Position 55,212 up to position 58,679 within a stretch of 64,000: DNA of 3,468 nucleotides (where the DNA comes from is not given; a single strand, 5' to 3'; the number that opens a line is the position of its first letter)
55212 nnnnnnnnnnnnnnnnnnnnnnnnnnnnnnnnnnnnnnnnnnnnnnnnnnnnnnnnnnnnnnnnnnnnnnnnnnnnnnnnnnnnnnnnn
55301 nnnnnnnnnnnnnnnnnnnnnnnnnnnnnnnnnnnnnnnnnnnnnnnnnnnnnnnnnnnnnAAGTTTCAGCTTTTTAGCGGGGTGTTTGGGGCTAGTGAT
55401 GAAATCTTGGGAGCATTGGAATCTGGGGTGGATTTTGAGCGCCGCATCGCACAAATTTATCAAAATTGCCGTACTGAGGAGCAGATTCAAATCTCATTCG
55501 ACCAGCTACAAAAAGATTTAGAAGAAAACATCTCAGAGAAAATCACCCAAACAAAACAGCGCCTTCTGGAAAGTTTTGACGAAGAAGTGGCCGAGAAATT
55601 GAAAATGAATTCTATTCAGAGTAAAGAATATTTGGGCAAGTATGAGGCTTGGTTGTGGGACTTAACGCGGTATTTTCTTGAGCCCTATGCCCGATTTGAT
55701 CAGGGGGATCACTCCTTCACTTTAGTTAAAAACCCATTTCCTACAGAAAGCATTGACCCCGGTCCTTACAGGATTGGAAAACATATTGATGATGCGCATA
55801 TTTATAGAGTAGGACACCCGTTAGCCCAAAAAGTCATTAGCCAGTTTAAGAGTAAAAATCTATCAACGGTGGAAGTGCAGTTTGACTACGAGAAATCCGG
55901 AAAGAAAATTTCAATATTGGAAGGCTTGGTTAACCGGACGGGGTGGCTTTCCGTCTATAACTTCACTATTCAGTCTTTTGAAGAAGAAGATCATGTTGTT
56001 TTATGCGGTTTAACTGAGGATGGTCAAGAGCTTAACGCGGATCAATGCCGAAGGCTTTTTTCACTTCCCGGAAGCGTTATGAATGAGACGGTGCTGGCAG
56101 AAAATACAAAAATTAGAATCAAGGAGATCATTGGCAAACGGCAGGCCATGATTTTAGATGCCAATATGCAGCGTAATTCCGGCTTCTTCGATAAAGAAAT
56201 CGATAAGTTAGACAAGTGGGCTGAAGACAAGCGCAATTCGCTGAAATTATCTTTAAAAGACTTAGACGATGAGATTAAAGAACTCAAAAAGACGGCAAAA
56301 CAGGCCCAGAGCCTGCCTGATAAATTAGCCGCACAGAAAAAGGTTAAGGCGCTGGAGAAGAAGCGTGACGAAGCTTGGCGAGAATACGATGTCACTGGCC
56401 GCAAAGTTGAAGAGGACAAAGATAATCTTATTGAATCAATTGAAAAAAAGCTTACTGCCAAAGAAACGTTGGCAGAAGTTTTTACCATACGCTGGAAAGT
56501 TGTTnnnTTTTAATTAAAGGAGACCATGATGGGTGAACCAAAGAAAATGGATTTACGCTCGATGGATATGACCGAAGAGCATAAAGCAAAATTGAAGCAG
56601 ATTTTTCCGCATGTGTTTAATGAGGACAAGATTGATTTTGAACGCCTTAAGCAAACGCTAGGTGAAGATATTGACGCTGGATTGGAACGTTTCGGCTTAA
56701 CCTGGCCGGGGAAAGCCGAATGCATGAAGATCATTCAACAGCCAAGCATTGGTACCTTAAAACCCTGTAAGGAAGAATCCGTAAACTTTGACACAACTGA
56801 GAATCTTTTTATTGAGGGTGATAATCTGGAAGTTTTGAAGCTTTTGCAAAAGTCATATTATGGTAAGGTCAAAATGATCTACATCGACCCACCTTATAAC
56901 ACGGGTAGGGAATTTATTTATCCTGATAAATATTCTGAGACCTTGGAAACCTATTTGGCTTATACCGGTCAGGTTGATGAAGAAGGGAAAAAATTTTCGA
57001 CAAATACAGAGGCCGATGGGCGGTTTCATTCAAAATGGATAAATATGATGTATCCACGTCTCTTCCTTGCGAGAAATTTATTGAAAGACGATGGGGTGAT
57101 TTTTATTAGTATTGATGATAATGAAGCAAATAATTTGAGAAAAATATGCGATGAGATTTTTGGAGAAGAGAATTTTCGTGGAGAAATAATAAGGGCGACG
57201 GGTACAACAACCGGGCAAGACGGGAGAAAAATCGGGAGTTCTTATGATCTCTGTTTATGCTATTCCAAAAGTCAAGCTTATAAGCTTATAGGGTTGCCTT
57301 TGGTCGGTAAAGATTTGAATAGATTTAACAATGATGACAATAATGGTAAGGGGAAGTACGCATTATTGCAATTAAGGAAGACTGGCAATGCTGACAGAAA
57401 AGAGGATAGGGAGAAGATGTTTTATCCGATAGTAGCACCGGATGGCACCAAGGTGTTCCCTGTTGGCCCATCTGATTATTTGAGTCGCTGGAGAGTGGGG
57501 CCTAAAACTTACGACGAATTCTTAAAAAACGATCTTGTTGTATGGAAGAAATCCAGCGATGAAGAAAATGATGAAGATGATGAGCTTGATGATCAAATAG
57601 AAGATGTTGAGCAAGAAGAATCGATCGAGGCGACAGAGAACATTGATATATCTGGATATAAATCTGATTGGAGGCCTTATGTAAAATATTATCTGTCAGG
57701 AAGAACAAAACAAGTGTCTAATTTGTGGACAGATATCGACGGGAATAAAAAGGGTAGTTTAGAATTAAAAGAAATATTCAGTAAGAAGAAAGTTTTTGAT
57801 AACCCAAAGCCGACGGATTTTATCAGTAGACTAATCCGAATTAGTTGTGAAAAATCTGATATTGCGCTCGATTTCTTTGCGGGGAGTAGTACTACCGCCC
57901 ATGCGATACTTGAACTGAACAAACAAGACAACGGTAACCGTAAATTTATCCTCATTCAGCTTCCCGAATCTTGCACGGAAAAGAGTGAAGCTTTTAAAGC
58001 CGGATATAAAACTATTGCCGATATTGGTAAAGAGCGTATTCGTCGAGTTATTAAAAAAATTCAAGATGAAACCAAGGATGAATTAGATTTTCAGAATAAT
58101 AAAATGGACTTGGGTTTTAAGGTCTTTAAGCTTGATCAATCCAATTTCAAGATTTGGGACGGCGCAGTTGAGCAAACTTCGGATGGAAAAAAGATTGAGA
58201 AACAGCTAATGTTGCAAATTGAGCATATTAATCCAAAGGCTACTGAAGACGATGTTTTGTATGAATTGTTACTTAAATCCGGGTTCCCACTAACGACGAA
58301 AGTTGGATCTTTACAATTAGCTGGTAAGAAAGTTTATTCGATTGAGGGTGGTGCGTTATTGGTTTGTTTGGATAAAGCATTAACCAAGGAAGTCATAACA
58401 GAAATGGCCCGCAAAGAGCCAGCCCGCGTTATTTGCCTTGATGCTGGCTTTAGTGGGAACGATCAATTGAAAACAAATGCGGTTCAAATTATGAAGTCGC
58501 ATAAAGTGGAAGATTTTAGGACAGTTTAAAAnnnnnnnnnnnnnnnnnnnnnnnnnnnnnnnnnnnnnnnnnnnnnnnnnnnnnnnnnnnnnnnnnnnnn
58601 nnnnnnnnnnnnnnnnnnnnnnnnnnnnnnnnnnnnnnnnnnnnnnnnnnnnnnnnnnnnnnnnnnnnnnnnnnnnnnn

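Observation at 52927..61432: radC - SNF2 helicase - Type III Mod - Type III Res as one tightly coupled operon (hybrid of a Type III R-M and a DISARM-class-1-like front end)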

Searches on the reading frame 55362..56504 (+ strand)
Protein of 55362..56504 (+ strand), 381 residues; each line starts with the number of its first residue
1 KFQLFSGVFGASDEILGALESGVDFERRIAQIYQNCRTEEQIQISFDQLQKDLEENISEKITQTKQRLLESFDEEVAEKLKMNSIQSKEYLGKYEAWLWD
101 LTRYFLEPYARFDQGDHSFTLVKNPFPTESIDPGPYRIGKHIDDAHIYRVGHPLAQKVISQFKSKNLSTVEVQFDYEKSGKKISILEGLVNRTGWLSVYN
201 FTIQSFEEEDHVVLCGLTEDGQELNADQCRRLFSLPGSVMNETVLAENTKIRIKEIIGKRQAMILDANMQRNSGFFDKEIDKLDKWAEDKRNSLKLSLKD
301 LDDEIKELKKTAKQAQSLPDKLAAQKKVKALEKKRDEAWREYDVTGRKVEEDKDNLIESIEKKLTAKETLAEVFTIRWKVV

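Call 23: find_homologous_proteins(query=window:55362-56504:+, max_evalue=0.001)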
Query window:55362-56504:+ (381 aa): 1072 proteins with E <= 0.001 among 6340 candidates; the best 120 are listed.
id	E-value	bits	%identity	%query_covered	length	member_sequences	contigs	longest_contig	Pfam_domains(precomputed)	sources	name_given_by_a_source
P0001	3.1e-130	452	54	100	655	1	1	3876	PF00271.38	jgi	jgi:hypothetical protein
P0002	3.8e-129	449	54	100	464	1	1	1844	PF00271.38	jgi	jgi:Superfamily II DNA and RNA helicases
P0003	9.8e-128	444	55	100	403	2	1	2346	-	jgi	jgi:hypothetical protein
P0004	1.4e-127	444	53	100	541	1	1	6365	PF00271.38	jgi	jgi:hypothetical protein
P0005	7.5e-127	441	54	100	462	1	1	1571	PF00271.38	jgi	jgi:hypothetical protein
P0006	2.3e-126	440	54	100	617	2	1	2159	PF00271.38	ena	-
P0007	6.5e-126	438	52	100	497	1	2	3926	PF00271.38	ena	-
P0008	3.1e-125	436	52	100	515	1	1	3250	PF00271.38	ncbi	-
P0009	2.3e-124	433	54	100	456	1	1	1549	PF00271.38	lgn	-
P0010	5.0e-124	432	55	99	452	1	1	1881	PF00271.38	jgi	jgi:hypothetical protein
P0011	8.4e-124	431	52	100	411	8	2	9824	-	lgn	-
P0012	1.4e-123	431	52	100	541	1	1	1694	PF00271.38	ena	-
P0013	1.7e-123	430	53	100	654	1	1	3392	PF00271.38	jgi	-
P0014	8.1e-123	428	53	100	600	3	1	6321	PF00271.38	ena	-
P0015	1.3e-122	427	54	100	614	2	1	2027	PF00271.38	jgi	jgi:hypothetical protein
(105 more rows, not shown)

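Call 32: predict_structure(alignment_id=A1)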
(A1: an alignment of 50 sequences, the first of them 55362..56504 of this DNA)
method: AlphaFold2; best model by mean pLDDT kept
length: 381 residues; sequences in the alignment: 50
mean_pLDDT: 82.7   pTM: 0.59
mean pLDDT of the five models: 82.7, 82.2, 81.2, 79.2, 78.9
residues with pLDDT >= 90: 161; 70-90: 165; 50-70: 34; < 50: 21
segments of 3 or more residues with pLDDT < 50: 1-21
pLDDT, mean of each block of 10 residues (from residue 1): 30 40 63 76 74 72 66 67 71 84 92 85 88 82 81 90 89 90 89 95 87 94 93 92 92 94 91 86 87 90 93 87 92 93 89 85 79 94 92
secondary structure, 60 per line:
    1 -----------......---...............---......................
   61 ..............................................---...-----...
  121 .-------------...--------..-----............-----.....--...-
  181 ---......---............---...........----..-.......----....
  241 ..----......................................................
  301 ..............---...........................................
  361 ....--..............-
elements in order: H12-17 H21-35 H39-106 E110-112 E118-121 E135-137 H153-164 E170-174 H184-189 E193-204 E208-218 H226-232 E237-242 H247-314 H318-364 E367-380

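Call 38: fold_search(model_id=the predicted structure, library=pdb)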
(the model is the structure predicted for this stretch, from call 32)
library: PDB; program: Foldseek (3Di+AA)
matches with E <= 10: 324; with E <= 0.001: 0
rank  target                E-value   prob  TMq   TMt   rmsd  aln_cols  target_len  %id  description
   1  9r64_I                3.3e-02  0.35  0.16  0.10  23.4       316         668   11  CPS secretion pathway Wza-Wzc_C1 (Conf 0) (released 2026-03-04)
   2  9r68_I                4.0e-02  0.33  0.17  0.11  22.3       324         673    9  CPS secretion pathway Wza-Wzc_C1 (Conf 2) (released 2026-03-04)
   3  9qvj_A                7.8e-02  0.10  0.10  0.11  26.5       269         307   12  Crystal structure of CtaG from Ruminiclostridium cellulolyticum (P2(1)-medium) (released 2025-10-01)
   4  3jcg_E                9.4e-02  0.18  0.14  0.15  32.1       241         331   10  Cryo-EM structure of the magnesium channel CorA in the magnesium-free, asymmetric open state I (released 2016-02-17)
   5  4s20_K                1.1e-01  0.23  0.20  0.09  14.3       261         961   13  Structural basis for transcription reactivation by RapA (released 2015-02-04)
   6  9qvk                  1.1e-01  0.10  0.11  0.12  27.1       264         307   13  Crystal structure of the CtaG_C11A variant from Ruminiclostridium cellulolyticum (P2(1)-small) (released 2025-10-01)
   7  7ko2_B                1.2e-01  0.41  0.11  0.07  20.3       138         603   12  Restraining state of near full-length Hsp70 DnaK (released 2021-09-15)
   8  4ilo_A                1.6e-01  0.99  0.22  0.33   4.8       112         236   19  2.12A resolution structure of CT398 from Chlamydia trachomatis (released 2014-01-01)
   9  4b9q_C                1.9e-01  0.20  0.10  0.07  20.2       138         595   12  Open conformation of ATP-bound Hsp70 homolog DnaK (released 2012-11-14)
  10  9i2q_A                2.8e-01  0.12  0.13  0.08  31.6       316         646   13  Wzc-K540M-3YE MgADP C1 (released 2025-04-30)
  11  3u0c_A                3.0e-01  0.91  0.21  0.47   6.6       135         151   18  Crystal structure of N-terminal region of Type III Secretion First Translocator IpaB (residues 74-224) (released 2012-02-15)
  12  5dac_A                3.8e-01  0.23  0.19  0.17  17.5       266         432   15  ATP-gamma-S bound Rad50 from Chaetomium thermophilum in complex with DNA (released 2016-03-02)
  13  9exq_A                5.2e-01  0.09  0.13  0.08  31.6       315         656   13  Wzc-K540M-3YE-N711Y MgADP C1 (released 2025-04-23)
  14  5wkq_B                5.5e-01  0.77  0.20  0.43   7.0       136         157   20  2.10 A resolution structure of IpaB (residues 74-242) from Shigella flexneri (released 2018-05-16)
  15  5c22_B                5.8e-01  0.11  0.10  0.12  18.7       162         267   12  Crystal structure of Zn-bound HlyD from E. coli (released 2016-02-17)
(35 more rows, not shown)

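Call 64: search_protein_families(library=ncbifam, proteins=[window:55422-56504:+], max_evalue=0.01)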
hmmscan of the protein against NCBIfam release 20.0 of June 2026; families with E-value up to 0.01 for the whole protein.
window:55422-56504:+ (361 aa): 1 family
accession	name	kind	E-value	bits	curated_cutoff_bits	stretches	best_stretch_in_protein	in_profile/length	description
NF038318.1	DISARM_DrmD_b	equivalog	2.7e-15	55.6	950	2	1-78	579-656/868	DISARM system SNF2-like helicase DrmD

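Call 65: search_protein_families(library=padloc, proteins=[window:55422-56504:+], max_evalue=0.01)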
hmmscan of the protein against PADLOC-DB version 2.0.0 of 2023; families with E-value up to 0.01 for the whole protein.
window:55422-56504:+ (361 aa): 1 family
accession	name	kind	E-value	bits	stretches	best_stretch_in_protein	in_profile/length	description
PDLC02619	DrmD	-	1.5e-19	67.6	2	1-77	582-658/872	DrmD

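Call 94: search_solved_structures(query=A1, max_evalue=10)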
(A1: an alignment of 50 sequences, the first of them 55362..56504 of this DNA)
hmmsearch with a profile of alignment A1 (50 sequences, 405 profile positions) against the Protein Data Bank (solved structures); distinct sequences matched with E-value up to 10: 9.
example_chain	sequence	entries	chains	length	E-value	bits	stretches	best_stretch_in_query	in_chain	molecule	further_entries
6n2y_b2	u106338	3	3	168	0.49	12.4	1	297-387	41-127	ATP synthase subunit b | Bacillus PS3 ATP synthase subunit b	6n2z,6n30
9jc1_A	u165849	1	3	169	0.5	12.4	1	297-387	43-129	ATP synthase subunit b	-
9lxm_A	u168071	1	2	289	0.8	11.7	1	174-226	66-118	NAD-binding protein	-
6n2d_b2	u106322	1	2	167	0.8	11.7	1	297-387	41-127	ATP synthase subunit b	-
6n2y_b1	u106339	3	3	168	0.81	11.7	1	297-387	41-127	ATP synthase subunit b | Bacillus PS3 ATP synthase subunit b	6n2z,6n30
9jc1_B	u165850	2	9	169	0.83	11.7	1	297-387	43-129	ATP synthase subunit b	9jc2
9tlt_A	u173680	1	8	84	1.1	11.2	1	314-373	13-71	Sc-apCC-2-KLHL20-4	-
2zr1_A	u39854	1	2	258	1.5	10.9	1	294-336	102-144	Agglutinin-1 chain A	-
2q3n_A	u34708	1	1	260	1.5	10.8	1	294-336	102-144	Agglutinin-1 A chain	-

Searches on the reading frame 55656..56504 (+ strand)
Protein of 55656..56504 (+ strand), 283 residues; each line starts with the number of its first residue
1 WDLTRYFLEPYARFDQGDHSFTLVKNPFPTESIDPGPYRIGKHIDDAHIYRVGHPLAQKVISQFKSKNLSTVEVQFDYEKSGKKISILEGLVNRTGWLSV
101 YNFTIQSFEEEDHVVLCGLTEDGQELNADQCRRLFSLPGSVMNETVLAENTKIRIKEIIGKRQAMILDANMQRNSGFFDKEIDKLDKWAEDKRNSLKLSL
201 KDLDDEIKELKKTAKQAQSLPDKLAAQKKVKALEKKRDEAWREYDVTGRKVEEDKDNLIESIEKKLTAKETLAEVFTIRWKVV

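Call 69: search_protein_representatives(protein=window:55656-56504:+)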
Query: 283 residues. Proteins with E-value up to 0.001 (for the whole library): 1529; up to 1e-10: 828; up to 1e-30: 141. The best 150 are listed.
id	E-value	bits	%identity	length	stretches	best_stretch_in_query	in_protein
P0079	1.2e-77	277.4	44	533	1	1-283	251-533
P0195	4.9e-77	275.4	45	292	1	1-281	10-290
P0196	1.6e-75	270.4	45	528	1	1-283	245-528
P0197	5.0e-74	265.5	44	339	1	1-282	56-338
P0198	6.9e-69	248.7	48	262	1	25-282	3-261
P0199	3.7e-64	233.2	50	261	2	89-282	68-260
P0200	3.4e-62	226.7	42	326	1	1-279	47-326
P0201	7.9e-62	225.5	44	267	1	25-282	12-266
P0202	4.1e-60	219.9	43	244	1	40-283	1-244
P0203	9.1e-59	215.5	40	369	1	1-283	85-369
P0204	1.3e-58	214.9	41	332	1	1-283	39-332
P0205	2.2e-57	210.9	46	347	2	166-282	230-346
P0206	2.7e-57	210.6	39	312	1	1-282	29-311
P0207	6.3e-56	206.2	43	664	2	1-220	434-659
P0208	1.2e-55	205.2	40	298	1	1-283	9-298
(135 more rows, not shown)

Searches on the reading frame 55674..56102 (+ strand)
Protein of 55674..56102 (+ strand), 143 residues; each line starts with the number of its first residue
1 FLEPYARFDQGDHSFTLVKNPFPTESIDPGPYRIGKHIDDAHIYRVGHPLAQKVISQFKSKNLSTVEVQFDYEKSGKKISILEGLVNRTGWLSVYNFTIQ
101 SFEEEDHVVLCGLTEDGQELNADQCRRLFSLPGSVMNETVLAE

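Call 98: predict_structure(alignment_id=A2)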
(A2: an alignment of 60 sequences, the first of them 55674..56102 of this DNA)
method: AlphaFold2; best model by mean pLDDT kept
length: 143 residues; sequences in the alignment: 60
mean_pLDDT: 94.3   pTM: 0.74
mean pLDDT of the five models: 94.3, 93.8, 93.7, 93.3, 93.0
residues with pLDDT >= 90: 128; 70-90: 15; 50-70: 0; < 50: 0
segments of 3 or more residues with pLDDT < 50: none
pLDDT, mean of each block of 10 residues (from residue 1): 93 93 96 94 95 92 94 95 97 94 93 97 96 95 80
secondary structure, 60 per line:
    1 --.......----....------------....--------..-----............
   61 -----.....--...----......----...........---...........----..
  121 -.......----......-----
elements in order: E6-9 E14-17 E30-33 H49-60 E66-70 H80-85 E90-100 E104-114 H122-128 E133-138

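Call 100: fold_search(model_id=the predicted structure, library=pdb)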
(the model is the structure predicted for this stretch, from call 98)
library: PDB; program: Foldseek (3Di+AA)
matches with E <= 10: 407; with E <= 0.001: 0
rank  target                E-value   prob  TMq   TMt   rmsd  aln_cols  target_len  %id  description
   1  7t4q_D                8.5e-01  0.04  0.13  0.12  16.2       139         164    9  CryoEM structure of the HCMV Pentamer gH/gL/UL128/UL130/UL131A in complex with neutralizing fabs 2C12, 7I13 and 13H11 (released 2022-03-23)
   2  9cpb_3N               1.0e+00  0.03  0.14  0.09  30.8       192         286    5  Atomic model of bovine Fallopian tube cilia doublet microtubule (48-nm periodicity) (released 2024-10-30)
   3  6spf_l                1.1e+00  0.18  0.18  0.20  15.6        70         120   13  Pseudomonas aeruginosa 70s ribosome from an aminoglycoside resistant clinical isolate (released 2019-10-23)
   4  9v26_sy               1.1e+00  0.09  0.18  0.23  16.3       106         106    8  Cryo- EM structure of 75S ribosome with A/P- & P/E- tRNAs from Entamoeba histolytica bound to antibiotic paromomycin (released 2025-10-08)
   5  4v67_AL               1.3e+00  0.15  0.17  0.20  16.3        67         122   21  Crystal structure of a translation termination complex formed with release factor RF2. (released 2014-07-09)
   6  4ybb_AL               1.3e+00  0.15  0.18  0.20  16.1        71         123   15  High-resolution structure of the Escherichia coli ribosome (released 2015-03-18)
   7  9mr0_C                1.4e+00  0.14  0.17  0.09  11.1        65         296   12  Neisseria meningitidis haptoglobin-hemogloblin utilization protein A (released 2026-02-04)
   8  2bk1                  1.4e+00  0.04  0.12  0.05  25.7        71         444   10  The pore structure of pneumolysin, obtained by fitting the alpha carbon trace of perfringolysin O into a cryo-EM map (released 2005-05-04)
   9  4j40_A                1.4e+00  0.14  0.17  0.11   7.6        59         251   17  Crystal structure of the dual-domain GGDEF-EAL module of FimX from Pseudomonas aeruginosa (released 2013-02-20)
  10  6xza_L1               1.5e+00  0.23  0.18  0.20   6.7        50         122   20  E. coli 70S ribosome in complex with dirithromycin, and deacylated tRNA(iMet) (focused classification). (released 2020-11-04)
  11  9h90_l                1.5e+00  0.15  0.18  0.20  15.6        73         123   14  Cryo-EM structure of the Vibrio natrigens 30S ribosomal subunit in complex with spectinomycin. (released 2025-05-21)
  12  3nja_D                1.5e+00  0.03  0.14  0.18  21.4       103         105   14  The crystal structure of the PAS domain of a GGDEF family protein from Chromobacterium violaceum ATCC 12472. (released 2010-08-18)
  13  8a22_Bl               1.6e+00  0.14  0.18  0.20  16.0        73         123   11  Structure of the mitochondrial ribosome from Polytomella magna (released 2022-11-16)
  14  5o5j_L                1.6e+00  0.13  0.18  0.20  15.2        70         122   17  Structure of the 30S small ribosomal subunit from Mycobacterium smegmatis (released 2017-07-12)
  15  9r2r_B                1.7e+00  0.10  0.21  0.22  10.8       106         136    7  De novo designed M7 protein fold (released 2025-05-14)
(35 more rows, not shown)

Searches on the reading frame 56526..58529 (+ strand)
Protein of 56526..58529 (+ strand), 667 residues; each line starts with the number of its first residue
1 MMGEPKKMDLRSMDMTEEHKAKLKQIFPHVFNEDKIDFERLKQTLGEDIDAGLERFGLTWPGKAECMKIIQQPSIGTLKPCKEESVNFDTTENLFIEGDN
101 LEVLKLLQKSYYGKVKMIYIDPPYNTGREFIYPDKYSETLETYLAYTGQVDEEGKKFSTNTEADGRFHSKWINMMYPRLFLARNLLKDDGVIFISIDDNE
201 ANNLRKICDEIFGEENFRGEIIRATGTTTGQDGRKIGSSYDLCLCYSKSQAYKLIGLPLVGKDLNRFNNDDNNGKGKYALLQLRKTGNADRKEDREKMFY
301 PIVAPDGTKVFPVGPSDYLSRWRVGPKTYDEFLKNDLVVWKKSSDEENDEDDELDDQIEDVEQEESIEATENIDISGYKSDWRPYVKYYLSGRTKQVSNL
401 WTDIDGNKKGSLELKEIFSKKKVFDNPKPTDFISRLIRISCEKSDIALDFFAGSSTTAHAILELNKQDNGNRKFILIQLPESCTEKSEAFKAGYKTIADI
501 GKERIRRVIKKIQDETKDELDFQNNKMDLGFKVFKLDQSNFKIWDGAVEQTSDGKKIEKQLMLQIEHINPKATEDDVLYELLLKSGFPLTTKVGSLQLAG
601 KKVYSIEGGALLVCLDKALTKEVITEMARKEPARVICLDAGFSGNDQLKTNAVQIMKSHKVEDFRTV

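Call 3: search_protein_families(library=pfam, proteins=[window:56526-58529:+], max_evalue=0.01)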
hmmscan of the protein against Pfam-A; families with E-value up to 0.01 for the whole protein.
window:56526-58529:+ (667 aa): 2 families
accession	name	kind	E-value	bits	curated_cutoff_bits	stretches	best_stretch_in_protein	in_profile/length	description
PF01555.25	N6_N4_Mtase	-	3.4e-36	125.7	26.7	1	115-480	1-212/221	DNA methylase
PF19627.4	ADNP_N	-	0.007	15.4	27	0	108-175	162-228/753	Activity-dependent neuroprotector homeobox protein N-terminal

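Call 4: search_protein_families(library=padloc, proteins=[window:56526-58529:+], max_evalue=0.01)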
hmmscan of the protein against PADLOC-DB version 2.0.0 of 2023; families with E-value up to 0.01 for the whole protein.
window:56526-58529:+ (667 aa): 35 families (the best 25 are shown)
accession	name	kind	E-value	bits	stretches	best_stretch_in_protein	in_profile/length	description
PDLC03634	MTase_III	-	5.2e-211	700.8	1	6-666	3-620/621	Type III methyltransferase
PDLC03641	MTase_III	-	1.2e-107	359.1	1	21-601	20-581/657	Type III methyltransferase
PDLC03637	MTase_III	-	1.9e-102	341.6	2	20-338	51-344/513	Type III methyltransferase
PDLC03644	MTase_III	-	2.4e-80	268.8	1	58-542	4-427/542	Type III methyltransferase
PDLC03642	MTase_III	-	2.4e-62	209.3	2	55-309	43-270/528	Type III methyltransferase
PDLC03640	MTase_III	-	2.6e-59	199.2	3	90-246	41-196/654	Type III methyltransferase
PDLC03636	MTase_III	-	4.8e-59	198.6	2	163-484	88-398/575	Type III methyltransferase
PDLC03635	MTase_III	-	2.6e-44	150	2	168-467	265-554/708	Type III methyltransferase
PDLC03639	MTase_III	-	8.7e-42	141.2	2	91-316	86-282/639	Type III methyltransferase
PDLC03354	MTase_II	-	2e-35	120.6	2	54-308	23-267/425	Type II methyltransferase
PDLC03643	MTase_III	-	1.5e-34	118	2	414-612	201-405/465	Type III methyltransferase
PDLC03278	MTase_II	-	6.7e-32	109.4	2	382-514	246-380/390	Type II methyltransferase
PDLC03638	MTase_III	-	2.9e-31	106.6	2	168-464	428-656/816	Type III methyltransferase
PDLC03646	MTase_III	-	2.7e-30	103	2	168-483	518-828/1057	Type III methyltransferase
PDLC03300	MTase_II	-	2.4e-25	87.2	2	90-249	9-163/302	Type II methyltransferase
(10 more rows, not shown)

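Call 12: search_protein_families(library=ncbifam, proteins=[window:56526-58529:+], max_evalue=0.001)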
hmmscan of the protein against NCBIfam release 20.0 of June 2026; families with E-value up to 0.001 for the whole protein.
window:56526-58529:+ (667 aa): 2 families
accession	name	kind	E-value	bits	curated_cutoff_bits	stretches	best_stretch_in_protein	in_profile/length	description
NF008572.0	PRK11524.1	equivalog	1.8e-11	43.7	292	2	85-146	7-64/294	adenine-specific DNA-methyltransferase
NF050803.1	DnaMtaseCcrMCaul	equivalog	1e-06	28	830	0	420-466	182-228/350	adenine-specific DNA-methyltransferase CcrM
